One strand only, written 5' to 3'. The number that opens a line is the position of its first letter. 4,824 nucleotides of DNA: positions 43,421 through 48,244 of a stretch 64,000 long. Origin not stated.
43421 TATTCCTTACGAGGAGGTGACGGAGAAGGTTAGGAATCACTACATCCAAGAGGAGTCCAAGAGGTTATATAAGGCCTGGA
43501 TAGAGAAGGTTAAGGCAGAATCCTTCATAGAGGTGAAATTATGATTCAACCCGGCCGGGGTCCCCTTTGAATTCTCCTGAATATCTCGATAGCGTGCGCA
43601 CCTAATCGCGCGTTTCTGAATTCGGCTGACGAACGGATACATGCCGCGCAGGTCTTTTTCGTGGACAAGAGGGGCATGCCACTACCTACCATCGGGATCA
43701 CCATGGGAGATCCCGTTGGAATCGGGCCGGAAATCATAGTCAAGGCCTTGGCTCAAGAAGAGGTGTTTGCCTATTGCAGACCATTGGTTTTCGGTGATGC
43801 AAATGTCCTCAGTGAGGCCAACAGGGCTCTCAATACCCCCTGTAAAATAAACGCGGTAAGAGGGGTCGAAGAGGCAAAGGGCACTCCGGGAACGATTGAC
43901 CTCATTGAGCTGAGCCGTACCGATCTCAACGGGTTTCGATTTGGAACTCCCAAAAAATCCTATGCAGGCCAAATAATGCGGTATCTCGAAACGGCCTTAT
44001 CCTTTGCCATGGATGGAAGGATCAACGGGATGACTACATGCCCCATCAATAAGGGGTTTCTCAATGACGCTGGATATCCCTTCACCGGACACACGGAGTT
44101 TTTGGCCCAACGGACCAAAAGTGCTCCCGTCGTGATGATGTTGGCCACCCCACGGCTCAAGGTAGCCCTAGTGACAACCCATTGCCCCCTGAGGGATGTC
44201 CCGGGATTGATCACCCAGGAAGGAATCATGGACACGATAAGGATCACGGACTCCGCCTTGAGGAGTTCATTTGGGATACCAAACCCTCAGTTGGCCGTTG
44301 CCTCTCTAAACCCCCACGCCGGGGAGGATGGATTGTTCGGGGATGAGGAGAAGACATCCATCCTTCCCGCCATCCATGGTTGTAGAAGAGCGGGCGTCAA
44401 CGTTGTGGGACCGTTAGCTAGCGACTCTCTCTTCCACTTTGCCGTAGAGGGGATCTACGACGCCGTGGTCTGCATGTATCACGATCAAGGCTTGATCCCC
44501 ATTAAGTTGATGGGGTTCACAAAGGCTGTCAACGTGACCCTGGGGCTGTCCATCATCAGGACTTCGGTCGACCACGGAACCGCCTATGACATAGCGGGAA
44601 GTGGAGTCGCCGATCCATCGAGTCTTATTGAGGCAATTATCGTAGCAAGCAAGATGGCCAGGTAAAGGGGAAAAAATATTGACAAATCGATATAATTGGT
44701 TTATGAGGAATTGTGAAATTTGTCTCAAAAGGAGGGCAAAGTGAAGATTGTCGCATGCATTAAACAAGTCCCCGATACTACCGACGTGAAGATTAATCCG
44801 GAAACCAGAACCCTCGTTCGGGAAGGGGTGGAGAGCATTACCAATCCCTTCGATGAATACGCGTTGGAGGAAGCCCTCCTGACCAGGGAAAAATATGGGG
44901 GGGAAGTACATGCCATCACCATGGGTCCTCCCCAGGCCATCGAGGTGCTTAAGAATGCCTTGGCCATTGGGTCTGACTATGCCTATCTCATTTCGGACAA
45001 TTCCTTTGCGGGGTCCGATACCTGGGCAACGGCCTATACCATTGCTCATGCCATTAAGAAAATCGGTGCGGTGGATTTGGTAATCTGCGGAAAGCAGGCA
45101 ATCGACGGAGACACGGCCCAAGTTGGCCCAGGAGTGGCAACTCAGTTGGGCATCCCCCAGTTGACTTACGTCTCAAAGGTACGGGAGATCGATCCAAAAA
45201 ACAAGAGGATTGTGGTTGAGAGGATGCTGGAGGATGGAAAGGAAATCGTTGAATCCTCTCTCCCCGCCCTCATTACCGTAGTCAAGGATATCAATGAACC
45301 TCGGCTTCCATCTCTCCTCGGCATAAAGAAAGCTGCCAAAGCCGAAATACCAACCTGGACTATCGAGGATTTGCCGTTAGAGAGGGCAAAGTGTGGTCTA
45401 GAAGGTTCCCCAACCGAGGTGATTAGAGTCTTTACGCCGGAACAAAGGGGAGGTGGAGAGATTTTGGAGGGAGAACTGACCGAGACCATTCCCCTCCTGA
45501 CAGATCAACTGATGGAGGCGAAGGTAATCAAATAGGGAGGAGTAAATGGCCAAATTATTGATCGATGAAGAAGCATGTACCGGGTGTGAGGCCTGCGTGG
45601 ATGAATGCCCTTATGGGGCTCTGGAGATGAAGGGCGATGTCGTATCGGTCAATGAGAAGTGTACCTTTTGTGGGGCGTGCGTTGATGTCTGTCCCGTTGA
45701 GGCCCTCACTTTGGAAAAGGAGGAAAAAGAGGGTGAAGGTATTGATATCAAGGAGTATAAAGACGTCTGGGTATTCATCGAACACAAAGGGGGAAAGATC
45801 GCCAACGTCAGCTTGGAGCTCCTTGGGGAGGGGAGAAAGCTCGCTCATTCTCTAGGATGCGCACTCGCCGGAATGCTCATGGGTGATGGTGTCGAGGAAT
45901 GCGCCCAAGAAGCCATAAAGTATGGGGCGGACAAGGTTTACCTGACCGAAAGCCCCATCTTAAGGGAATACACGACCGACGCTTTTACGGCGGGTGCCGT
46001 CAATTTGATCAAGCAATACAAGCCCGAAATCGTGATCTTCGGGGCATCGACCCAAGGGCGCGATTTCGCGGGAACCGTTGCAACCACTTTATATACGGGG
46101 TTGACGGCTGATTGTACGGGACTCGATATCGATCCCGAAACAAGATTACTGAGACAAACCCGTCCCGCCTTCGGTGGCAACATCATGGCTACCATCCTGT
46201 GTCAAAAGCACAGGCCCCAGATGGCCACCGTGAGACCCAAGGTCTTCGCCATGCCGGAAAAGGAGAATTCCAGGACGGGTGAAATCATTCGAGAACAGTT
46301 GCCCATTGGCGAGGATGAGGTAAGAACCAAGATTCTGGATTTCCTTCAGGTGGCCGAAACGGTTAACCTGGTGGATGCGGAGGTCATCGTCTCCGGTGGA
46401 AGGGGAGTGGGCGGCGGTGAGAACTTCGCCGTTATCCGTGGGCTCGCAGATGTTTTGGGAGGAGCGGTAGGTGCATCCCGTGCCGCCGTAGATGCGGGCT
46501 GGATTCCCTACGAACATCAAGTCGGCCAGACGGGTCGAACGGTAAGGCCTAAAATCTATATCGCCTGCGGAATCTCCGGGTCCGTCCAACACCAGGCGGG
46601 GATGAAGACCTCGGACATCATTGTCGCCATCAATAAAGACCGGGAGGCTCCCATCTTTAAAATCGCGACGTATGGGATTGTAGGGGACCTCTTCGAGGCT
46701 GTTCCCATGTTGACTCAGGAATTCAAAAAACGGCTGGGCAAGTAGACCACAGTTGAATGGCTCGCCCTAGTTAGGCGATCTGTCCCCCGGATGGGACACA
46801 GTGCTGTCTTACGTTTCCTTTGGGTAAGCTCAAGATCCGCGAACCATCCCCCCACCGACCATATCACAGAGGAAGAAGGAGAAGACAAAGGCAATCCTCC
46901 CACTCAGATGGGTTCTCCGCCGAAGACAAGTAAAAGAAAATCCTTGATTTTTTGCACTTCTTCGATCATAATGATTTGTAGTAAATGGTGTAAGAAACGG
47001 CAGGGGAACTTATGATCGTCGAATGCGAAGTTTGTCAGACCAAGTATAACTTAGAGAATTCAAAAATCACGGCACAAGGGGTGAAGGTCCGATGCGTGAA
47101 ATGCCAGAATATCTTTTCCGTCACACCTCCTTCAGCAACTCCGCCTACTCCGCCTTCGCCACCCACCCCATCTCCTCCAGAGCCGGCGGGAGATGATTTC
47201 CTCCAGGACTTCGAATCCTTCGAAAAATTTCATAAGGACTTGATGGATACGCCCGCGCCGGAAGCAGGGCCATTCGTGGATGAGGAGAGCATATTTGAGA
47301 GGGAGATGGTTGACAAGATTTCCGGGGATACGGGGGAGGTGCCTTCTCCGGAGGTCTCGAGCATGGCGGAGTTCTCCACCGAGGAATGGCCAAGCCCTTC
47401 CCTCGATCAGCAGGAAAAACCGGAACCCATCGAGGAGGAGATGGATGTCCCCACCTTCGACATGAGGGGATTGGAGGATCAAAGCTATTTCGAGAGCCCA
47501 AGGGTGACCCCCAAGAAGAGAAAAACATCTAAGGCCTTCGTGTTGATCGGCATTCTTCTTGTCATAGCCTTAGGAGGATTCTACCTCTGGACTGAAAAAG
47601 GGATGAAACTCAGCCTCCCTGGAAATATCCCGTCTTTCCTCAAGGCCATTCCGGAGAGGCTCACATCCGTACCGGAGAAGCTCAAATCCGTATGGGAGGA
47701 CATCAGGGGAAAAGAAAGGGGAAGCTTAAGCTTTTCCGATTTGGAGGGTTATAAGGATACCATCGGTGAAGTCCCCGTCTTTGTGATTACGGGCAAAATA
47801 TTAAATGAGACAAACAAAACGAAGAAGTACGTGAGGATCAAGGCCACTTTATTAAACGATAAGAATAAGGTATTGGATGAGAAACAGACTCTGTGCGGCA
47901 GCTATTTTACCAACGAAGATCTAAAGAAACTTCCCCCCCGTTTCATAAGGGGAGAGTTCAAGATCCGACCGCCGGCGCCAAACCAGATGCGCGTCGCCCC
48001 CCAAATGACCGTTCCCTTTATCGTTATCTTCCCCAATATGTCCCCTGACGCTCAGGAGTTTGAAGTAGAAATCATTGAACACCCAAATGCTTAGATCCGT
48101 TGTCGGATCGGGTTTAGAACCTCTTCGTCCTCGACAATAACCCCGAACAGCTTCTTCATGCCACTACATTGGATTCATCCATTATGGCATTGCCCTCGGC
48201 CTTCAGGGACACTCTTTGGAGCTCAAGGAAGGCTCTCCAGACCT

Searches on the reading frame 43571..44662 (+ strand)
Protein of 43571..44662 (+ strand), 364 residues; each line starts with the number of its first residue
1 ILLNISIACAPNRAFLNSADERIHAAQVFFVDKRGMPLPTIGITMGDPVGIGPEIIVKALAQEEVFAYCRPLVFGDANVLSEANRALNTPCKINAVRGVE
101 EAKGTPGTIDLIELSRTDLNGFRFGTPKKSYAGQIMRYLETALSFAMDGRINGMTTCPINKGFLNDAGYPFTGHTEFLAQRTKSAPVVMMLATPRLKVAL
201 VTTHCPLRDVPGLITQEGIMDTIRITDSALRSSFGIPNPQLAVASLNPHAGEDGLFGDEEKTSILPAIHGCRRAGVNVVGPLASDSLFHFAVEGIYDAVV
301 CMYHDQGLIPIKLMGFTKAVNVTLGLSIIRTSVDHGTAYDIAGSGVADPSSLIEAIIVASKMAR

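Call 46: search_protein_families(library=pfam, proteins=[window:43571-44662:+])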
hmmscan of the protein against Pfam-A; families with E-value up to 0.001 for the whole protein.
window:43571-44662:+ (364 aa): 1 family
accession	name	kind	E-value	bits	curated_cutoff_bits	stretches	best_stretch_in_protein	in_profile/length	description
PF04166.17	PdxA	-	1.7e-107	359.5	27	1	68-359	2-286/286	Pyridoxal phosphate biosynthetic protein PdxA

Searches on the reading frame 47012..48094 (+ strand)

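Call 6: search_protein_families(library=pfam, proteins=[window:47012-48094:+])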
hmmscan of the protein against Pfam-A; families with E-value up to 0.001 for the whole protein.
window:47012-48094:+ (360 aa): 3 families
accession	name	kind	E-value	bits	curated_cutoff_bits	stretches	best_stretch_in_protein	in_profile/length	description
PF13717.11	Zn_ribbon_4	-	1.6e-13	50.8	30.3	1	1-35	1-35/36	zinc-ribbon domain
PF13719.11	Zn_ribbon_5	-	4.1e-11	42.9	29.3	1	1-37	1-37/37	zinc-ribbon domain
PF11906.13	DUF3426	-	4.7e-10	40.2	27.7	1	181-354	3-147/147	Protein of unknown function (DUF3426)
